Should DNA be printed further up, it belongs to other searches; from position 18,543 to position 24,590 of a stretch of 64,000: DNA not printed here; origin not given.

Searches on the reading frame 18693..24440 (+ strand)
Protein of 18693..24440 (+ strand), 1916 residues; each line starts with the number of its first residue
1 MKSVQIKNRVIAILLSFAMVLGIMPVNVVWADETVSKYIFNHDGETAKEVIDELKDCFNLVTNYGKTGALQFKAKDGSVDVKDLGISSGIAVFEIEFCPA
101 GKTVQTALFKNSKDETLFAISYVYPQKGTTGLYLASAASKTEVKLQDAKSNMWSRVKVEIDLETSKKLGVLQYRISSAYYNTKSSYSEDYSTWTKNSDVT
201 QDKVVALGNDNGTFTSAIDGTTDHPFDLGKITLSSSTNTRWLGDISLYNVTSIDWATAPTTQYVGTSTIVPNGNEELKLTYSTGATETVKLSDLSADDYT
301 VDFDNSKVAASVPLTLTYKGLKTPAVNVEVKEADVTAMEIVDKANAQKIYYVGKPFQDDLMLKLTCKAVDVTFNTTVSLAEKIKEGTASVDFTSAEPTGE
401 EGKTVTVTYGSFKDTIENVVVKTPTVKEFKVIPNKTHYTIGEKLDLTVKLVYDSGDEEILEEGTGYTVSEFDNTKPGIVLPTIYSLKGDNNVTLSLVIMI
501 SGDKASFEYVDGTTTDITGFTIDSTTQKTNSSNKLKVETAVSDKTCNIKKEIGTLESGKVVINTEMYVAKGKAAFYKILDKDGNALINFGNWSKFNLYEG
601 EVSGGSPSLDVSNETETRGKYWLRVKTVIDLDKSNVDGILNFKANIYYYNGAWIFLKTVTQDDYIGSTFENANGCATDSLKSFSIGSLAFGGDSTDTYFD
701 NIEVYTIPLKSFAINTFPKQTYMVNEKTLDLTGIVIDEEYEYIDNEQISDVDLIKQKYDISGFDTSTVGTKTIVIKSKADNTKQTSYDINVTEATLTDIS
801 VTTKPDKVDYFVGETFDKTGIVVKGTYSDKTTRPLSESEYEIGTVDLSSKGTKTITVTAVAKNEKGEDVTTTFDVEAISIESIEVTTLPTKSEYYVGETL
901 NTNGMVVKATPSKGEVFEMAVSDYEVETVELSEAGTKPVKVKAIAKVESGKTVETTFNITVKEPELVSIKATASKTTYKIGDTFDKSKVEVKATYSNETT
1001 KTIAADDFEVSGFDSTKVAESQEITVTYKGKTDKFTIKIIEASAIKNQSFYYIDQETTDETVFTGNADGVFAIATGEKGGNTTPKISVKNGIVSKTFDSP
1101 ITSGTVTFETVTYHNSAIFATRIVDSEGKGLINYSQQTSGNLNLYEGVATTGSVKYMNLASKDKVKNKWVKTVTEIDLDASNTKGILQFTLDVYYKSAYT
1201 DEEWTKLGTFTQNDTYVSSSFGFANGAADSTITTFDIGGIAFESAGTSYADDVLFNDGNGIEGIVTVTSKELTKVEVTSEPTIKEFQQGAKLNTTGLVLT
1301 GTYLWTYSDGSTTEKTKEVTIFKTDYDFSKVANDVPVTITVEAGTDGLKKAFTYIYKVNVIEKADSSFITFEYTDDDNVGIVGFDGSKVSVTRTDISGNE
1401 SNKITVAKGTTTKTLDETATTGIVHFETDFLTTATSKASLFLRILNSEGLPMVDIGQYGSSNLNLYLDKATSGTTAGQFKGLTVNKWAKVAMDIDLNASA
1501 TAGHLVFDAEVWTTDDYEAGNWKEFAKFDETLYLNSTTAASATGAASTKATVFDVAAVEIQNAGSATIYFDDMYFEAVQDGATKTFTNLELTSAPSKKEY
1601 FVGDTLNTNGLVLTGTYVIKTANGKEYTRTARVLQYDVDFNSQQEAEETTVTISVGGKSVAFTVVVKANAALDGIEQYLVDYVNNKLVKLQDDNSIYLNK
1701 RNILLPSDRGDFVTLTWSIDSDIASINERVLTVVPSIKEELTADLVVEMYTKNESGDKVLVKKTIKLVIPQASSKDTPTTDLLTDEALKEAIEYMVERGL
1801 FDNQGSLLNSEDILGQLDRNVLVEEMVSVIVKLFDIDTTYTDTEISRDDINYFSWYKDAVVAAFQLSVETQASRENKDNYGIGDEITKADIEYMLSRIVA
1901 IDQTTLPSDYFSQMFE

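Call 29: search_protein_families(library=pfam, proteins=[window:18693-24440:+])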
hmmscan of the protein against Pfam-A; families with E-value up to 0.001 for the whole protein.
window:18693-24440:+ (1916 aa): 1 family
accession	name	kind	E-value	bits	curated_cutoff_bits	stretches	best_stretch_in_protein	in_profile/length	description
PF07523.18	Big_3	-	9.4e-36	122.4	21.2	4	972-1038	2-67/68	Bacterial Ig-like domain (group 3)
